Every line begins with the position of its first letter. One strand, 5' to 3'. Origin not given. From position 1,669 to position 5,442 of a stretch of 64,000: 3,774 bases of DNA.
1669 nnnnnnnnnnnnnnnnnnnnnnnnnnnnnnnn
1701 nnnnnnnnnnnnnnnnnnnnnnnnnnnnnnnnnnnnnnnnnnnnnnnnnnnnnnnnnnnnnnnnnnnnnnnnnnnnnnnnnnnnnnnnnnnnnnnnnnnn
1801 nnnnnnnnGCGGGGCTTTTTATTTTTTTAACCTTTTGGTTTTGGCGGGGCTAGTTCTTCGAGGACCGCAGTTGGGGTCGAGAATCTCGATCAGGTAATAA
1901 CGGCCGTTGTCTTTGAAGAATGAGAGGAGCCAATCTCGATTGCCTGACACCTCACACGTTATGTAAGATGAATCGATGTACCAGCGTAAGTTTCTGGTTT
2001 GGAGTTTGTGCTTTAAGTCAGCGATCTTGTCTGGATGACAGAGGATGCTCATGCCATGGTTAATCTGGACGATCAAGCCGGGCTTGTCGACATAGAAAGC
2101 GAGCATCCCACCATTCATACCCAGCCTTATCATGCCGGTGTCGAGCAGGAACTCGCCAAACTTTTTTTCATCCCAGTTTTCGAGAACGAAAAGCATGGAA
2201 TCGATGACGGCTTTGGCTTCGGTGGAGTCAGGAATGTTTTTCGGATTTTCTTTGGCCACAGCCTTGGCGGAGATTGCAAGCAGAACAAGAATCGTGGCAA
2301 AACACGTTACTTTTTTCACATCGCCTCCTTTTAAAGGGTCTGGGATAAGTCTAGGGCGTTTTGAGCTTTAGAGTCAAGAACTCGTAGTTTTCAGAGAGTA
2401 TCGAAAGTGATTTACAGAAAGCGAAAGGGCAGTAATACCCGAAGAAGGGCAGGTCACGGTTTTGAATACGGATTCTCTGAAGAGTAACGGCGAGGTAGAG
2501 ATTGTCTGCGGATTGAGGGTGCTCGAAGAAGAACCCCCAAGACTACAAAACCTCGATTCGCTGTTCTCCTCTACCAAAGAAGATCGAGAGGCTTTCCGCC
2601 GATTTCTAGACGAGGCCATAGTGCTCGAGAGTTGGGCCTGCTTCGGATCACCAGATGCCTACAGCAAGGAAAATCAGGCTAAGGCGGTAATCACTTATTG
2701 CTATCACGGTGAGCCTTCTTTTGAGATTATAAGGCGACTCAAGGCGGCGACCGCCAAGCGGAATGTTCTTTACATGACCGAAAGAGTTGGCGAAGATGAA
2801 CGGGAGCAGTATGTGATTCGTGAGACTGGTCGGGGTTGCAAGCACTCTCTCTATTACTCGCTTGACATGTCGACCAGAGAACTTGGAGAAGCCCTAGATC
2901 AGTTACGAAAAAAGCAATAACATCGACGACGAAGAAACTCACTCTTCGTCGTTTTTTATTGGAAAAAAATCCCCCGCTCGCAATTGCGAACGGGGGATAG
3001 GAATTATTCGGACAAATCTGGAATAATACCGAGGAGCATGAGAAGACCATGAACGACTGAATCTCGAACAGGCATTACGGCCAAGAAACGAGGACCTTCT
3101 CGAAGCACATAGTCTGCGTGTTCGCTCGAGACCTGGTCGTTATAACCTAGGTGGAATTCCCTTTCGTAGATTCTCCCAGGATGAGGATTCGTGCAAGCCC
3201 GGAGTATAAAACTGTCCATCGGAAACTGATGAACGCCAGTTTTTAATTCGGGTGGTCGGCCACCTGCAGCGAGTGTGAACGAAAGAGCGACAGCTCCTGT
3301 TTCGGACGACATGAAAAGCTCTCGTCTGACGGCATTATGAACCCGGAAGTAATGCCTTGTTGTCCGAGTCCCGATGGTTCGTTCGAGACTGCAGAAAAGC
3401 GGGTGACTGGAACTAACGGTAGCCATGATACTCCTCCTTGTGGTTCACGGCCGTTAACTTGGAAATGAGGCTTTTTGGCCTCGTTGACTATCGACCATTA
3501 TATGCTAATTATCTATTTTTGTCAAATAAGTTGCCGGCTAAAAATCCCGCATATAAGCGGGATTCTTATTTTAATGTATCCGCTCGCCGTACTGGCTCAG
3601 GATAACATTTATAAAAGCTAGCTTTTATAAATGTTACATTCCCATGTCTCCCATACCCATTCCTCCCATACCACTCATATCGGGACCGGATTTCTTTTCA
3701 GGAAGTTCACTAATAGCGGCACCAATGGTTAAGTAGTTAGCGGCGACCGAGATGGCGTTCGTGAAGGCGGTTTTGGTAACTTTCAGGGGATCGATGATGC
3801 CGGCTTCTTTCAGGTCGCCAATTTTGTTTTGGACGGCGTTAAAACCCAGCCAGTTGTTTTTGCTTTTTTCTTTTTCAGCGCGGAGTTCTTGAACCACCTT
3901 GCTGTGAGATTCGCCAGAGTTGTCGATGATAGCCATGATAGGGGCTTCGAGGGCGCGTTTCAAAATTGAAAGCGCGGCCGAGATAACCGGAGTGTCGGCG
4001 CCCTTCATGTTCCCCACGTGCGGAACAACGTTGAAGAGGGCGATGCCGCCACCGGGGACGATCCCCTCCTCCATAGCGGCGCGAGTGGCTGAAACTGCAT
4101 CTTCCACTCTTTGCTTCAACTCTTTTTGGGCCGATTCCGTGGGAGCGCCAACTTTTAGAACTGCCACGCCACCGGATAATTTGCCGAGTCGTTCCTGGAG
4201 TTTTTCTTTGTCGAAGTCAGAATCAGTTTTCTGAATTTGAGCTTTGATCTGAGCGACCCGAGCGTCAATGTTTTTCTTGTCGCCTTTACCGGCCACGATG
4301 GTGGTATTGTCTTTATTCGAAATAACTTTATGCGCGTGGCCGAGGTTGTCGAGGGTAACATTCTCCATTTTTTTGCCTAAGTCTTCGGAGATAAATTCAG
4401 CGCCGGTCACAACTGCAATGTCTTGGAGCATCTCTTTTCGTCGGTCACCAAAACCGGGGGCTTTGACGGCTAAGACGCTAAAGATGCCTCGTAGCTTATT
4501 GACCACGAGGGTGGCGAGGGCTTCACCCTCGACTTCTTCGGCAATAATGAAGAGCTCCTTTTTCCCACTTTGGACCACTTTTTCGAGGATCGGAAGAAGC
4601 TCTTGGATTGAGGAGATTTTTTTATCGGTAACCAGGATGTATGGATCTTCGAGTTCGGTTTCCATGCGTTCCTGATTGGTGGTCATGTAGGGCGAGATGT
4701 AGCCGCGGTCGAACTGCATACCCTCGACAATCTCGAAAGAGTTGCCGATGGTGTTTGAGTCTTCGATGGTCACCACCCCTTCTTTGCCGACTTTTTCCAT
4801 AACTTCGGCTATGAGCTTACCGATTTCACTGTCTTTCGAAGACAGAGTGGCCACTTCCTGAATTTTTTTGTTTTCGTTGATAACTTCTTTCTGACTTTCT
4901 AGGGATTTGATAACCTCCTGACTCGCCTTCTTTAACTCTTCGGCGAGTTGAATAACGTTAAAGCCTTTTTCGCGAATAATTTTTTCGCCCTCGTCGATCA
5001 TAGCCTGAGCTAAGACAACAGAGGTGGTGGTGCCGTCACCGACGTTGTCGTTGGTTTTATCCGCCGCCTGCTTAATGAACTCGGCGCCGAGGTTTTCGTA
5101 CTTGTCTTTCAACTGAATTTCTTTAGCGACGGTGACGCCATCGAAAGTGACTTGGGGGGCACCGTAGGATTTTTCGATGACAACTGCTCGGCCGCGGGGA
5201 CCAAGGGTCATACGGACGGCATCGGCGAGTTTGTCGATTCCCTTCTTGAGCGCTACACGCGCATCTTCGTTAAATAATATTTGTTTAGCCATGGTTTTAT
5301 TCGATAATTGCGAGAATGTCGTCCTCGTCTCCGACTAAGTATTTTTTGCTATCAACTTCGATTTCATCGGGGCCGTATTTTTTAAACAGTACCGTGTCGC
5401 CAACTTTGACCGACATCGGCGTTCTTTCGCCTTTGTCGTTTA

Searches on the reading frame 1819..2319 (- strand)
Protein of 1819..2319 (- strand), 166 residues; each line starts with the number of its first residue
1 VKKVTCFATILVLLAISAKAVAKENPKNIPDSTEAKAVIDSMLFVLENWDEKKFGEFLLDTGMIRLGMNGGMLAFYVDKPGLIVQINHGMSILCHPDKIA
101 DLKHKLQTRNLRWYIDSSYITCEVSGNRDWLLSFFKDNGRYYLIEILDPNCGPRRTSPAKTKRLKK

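Call 43: list_cluster_members(proteins=[L007:12373-12990:-, L007:13127-13633:+, window:1819-2319:-, window:3634-5292:-, L007:10001-11659:+])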
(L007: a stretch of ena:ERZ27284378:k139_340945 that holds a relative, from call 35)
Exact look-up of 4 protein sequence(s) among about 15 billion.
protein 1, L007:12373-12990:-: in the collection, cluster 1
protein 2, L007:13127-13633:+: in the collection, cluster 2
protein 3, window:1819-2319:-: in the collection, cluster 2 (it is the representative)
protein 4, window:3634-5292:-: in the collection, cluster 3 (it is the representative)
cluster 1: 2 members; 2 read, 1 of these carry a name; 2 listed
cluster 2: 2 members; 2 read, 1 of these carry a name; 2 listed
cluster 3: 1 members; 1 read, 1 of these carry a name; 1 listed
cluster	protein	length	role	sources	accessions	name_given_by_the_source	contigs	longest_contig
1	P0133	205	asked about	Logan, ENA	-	-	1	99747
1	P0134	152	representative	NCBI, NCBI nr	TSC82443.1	MAG: hypothetical protein G01um101420_276 [Parcubacteria group bacterium Gr01-1014_20]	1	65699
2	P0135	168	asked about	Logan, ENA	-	-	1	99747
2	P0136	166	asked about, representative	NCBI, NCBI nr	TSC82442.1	MAG: hypothetical protein G01um101420_275 [Parcubacteria group bacterium Gr01-1014_20]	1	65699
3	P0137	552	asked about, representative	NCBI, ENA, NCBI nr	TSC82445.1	MAG: chaperonin GroEL [Parcubacteria group bacterium Gr01-1014_20]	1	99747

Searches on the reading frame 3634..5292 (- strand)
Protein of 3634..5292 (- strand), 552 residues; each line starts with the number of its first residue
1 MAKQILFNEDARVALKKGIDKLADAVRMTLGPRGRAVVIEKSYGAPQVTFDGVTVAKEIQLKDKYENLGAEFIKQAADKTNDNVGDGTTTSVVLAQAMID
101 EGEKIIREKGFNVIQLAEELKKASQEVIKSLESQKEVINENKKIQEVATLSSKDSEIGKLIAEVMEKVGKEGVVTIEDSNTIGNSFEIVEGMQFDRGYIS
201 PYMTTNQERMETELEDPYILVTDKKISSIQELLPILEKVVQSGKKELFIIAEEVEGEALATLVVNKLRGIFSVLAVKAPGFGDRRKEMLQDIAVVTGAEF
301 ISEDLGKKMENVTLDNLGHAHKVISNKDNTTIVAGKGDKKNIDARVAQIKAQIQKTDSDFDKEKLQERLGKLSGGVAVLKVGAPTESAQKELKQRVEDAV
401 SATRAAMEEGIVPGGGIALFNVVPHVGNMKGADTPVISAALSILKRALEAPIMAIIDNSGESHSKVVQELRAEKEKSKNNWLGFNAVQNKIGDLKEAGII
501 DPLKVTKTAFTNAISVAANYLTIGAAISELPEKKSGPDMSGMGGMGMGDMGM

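Call 35: find_encoding_contigs(protein=window:3634-5292:-, flank=10000, max_places=4)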
Protein window:3634-5292:- (552 aa): 1 contig read that carries it; 1 place shown.
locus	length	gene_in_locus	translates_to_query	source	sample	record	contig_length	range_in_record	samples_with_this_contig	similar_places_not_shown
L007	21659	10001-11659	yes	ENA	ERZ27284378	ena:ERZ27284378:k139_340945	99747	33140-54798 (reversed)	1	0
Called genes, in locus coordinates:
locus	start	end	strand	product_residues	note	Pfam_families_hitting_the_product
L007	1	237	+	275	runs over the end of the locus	PF00535:Glycos_transf_2, PF10111:Glyco_tranf_2_2, PF13641:Glyco_tranf_2_3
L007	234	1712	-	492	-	PF01943:Polysacc_synt, PF03023:MurJ, PF13440:Polysacc_synt_3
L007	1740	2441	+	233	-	PF00483:NTP_transferase, PF12804:NTP_transf_3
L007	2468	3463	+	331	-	PF01073:3Beta_HSD, PF01370:Epimerase, PF02719:Polysacc_synt_2, PF04321:RmlD_sub_bind, PF07993:NAD_binding_4, PF13460:NAD_binding_10 (weak), PF16363:GDP_Man_Dehyd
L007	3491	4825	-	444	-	PF02397:Bac_transf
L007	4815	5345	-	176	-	-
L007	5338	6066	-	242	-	PF00535:Glycos_transf_2, PF10111:Glyco_tranf_2_2, PF13641:Glyco_tranf_2_3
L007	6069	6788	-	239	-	PF00535:Glycos_transf_2, PF10111:Glyco_tranf_2_2, PF13641:Glyco_tranf_2_3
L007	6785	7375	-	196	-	PF09335:VTT_dom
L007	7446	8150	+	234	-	PF13462:Thioredoxin_4, PF01323:DSBA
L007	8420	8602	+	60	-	PF03779:SPW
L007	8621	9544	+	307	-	PF00890:FAD_binding_2 (faint), PF07992:Pyr_redox_2, PF12831:FAD_oxidored (weak), PF13738:Pyr_redox_3, PF00070:Pyr_redox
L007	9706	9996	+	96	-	PF00166:Cpn10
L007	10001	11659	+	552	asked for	PF00118:Cpn60_TCP1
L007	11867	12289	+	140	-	-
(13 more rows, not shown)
